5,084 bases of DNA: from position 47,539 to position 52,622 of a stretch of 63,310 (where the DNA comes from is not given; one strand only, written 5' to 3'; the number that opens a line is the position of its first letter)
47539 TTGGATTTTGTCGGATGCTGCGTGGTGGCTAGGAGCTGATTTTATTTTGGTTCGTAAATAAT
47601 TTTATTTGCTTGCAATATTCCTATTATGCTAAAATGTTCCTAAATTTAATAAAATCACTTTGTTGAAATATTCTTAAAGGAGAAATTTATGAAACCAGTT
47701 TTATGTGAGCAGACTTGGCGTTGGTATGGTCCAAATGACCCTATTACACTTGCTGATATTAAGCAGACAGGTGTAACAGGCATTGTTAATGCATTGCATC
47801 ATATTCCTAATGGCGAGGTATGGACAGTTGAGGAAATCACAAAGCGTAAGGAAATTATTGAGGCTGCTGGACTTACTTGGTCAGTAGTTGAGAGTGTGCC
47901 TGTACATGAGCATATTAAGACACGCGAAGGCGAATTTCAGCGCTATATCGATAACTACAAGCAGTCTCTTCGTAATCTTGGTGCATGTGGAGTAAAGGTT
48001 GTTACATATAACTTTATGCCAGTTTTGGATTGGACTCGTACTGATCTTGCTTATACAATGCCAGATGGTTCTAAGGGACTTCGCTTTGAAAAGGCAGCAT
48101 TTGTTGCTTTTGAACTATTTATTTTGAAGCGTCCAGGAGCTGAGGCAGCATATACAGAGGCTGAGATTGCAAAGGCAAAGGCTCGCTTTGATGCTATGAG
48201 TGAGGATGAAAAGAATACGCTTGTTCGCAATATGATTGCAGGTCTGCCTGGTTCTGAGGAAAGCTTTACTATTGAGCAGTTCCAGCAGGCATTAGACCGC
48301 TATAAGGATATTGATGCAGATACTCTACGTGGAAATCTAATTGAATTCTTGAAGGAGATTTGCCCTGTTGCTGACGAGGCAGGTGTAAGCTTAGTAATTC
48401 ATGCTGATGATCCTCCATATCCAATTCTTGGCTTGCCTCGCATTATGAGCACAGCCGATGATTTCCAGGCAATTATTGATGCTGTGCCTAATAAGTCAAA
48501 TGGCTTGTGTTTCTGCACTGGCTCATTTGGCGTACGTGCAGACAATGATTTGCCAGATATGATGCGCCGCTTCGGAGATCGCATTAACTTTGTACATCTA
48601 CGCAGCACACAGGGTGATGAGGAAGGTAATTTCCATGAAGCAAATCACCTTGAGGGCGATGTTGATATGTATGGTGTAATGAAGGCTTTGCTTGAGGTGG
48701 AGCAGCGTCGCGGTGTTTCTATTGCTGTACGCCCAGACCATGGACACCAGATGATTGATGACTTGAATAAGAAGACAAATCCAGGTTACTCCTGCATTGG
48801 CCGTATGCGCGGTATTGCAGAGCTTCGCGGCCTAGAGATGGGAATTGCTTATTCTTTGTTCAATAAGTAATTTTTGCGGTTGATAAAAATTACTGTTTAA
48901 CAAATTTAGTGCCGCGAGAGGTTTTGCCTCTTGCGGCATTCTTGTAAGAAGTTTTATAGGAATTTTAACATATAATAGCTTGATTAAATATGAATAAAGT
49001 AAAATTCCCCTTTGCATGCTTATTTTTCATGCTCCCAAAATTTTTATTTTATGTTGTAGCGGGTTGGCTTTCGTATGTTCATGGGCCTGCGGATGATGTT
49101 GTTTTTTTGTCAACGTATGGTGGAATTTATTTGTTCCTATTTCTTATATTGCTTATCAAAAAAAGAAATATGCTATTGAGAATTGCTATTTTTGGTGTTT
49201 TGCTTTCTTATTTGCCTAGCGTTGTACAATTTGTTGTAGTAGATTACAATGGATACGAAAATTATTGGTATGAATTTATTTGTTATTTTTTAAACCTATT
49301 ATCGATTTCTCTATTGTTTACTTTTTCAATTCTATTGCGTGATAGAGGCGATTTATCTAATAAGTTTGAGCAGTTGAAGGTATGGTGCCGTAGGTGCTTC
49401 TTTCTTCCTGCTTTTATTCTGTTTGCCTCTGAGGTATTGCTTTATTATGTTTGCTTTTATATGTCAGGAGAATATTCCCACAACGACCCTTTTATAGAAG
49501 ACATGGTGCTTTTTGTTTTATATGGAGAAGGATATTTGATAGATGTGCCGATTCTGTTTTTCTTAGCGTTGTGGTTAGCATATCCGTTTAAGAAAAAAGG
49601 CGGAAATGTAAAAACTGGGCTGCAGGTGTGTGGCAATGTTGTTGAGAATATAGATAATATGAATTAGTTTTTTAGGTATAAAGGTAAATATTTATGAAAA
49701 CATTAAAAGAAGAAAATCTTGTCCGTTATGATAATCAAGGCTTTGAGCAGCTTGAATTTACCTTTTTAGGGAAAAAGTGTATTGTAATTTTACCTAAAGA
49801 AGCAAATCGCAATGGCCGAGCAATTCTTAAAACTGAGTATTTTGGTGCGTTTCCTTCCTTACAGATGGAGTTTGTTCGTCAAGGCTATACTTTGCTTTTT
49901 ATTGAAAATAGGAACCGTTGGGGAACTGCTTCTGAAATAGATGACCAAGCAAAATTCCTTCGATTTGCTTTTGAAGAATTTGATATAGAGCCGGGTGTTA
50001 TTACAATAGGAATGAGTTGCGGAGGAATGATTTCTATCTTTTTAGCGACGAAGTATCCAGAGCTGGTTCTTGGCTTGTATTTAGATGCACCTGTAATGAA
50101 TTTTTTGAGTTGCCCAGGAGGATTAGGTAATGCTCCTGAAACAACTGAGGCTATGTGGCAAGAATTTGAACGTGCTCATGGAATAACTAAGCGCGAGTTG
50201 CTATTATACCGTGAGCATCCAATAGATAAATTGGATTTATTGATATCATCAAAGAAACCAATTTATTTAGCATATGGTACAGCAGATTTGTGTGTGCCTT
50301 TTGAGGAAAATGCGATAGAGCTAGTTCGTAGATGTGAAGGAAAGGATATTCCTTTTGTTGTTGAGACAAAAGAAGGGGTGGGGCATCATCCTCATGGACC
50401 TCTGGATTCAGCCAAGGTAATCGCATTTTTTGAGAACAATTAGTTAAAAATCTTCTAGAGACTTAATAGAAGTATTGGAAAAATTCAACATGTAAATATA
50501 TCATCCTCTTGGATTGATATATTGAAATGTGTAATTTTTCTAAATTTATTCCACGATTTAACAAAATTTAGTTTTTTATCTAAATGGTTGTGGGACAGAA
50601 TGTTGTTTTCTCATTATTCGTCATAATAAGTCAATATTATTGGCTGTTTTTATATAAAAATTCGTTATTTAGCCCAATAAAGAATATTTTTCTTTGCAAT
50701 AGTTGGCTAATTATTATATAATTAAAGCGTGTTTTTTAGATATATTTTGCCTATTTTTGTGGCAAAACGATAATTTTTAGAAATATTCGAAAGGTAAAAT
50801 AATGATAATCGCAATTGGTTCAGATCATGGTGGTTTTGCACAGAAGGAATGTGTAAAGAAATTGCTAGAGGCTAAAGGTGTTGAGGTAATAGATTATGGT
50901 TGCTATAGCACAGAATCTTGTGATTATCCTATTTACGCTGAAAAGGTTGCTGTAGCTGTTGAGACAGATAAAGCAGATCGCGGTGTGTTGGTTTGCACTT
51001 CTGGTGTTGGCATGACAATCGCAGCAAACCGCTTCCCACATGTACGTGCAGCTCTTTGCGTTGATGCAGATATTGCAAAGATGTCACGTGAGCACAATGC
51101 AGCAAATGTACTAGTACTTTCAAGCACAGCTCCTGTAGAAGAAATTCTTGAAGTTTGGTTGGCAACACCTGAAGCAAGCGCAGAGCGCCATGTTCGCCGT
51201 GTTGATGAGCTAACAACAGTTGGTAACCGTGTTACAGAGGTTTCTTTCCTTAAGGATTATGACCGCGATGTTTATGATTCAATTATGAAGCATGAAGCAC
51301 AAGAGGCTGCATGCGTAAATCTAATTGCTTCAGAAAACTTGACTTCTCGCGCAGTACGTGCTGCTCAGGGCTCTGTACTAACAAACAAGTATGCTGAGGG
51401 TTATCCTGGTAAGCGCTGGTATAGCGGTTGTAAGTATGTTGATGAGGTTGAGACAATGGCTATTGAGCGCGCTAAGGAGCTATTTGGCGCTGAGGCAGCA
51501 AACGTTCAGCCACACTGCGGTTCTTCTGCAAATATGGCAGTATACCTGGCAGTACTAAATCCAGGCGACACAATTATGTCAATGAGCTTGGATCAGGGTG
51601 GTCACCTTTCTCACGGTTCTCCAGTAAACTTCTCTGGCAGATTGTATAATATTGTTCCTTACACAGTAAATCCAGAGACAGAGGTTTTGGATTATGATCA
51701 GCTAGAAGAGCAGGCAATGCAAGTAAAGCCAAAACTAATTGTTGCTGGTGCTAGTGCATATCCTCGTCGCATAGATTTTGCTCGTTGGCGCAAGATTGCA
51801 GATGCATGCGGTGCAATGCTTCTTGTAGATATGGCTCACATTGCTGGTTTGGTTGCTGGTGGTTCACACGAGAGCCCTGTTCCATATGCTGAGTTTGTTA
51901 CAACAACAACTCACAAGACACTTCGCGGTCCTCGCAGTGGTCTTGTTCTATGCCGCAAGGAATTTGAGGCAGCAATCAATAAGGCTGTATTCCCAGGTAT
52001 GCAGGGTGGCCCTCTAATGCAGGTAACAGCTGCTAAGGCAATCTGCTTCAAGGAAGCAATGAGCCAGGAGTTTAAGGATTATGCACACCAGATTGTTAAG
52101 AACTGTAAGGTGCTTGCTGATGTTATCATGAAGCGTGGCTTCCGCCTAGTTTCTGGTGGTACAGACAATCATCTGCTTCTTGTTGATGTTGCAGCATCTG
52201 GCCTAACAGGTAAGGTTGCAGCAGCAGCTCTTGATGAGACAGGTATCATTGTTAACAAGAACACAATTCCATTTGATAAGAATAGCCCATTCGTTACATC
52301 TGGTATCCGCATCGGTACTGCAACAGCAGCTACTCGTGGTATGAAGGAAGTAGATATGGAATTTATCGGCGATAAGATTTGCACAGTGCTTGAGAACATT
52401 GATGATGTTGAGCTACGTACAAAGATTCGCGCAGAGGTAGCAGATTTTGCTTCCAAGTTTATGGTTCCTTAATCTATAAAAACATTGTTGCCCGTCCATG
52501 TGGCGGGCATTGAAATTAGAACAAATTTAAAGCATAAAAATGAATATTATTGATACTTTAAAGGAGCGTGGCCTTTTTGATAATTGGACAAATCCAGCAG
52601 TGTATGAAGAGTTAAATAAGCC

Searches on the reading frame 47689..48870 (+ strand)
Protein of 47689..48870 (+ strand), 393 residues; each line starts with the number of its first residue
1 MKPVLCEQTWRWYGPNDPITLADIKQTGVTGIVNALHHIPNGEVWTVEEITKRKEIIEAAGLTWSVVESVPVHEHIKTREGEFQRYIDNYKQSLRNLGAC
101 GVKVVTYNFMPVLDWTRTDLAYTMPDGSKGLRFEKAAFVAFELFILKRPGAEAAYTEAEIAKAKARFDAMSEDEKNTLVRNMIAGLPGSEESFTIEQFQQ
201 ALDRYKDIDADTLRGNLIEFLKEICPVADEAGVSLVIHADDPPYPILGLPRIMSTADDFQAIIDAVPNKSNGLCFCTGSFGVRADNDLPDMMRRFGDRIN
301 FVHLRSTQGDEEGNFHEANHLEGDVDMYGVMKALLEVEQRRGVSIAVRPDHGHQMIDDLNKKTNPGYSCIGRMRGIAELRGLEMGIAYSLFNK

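Call 7: search_protein_families(library=pfam, proteins=[window:47689-48870:+], max_evalue=0.001)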
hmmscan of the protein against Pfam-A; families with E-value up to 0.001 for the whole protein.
window:47689-48870:+ (393 aa): 2 families
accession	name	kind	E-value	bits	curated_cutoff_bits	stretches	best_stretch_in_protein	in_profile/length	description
PF03786.19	UxuA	-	1.3e-133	445.6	23.7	1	7-386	2-350/352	D-mannonate dehydratase (UxuA)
PF01261.30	AP_endonuc_2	-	1.3e-16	61.5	31.1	1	155-338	62-220/249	Xylose isomerase-like TIM barrel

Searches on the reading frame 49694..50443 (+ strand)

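Call 7: search_protein_families(library=pfam, proteins=[window:49694-50443:+], max_evalue=0.001)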
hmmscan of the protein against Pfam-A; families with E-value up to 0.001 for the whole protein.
window:49694-50443:+ (249 aa): 2 families
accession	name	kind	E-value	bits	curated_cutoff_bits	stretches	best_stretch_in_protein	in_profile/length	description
PF00561.26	Abhydrolase_1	-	1.7e-07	31.6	25.8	1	81-139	51-108/245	alpha/beta hydrolase fold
PF00326.27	Peptidase_S9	-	5.1e-07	29.8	22.6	1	73-246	37-206/213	Prolyl oligopeptidase family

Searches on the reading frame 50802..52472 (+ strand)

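Call 7: search_protein_families(library=pfam, proteins=[window:50802-52472:+], max_evalue=0.001)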
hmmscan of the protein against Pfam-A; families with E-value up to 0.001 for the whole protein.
window:50802-52472:+ (556 aa): 3 families
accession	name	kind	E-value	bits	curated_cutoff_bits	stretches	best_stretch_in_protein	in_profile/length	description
PF00464.25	SHMT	-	3.7e-157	523.5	27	1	150-524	1-397/399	Serine hydroxymethyltransferase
PF02502.23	LacAB_rpiB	-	1.4e-46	158.3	24.7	1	3-137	1-138/138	Ribose/Galactose Isomerase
PF00155.27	Aminotran_1_2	-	3.5e-09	36.7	19.7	1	223-507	50-347/361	Aminotransferase class I and II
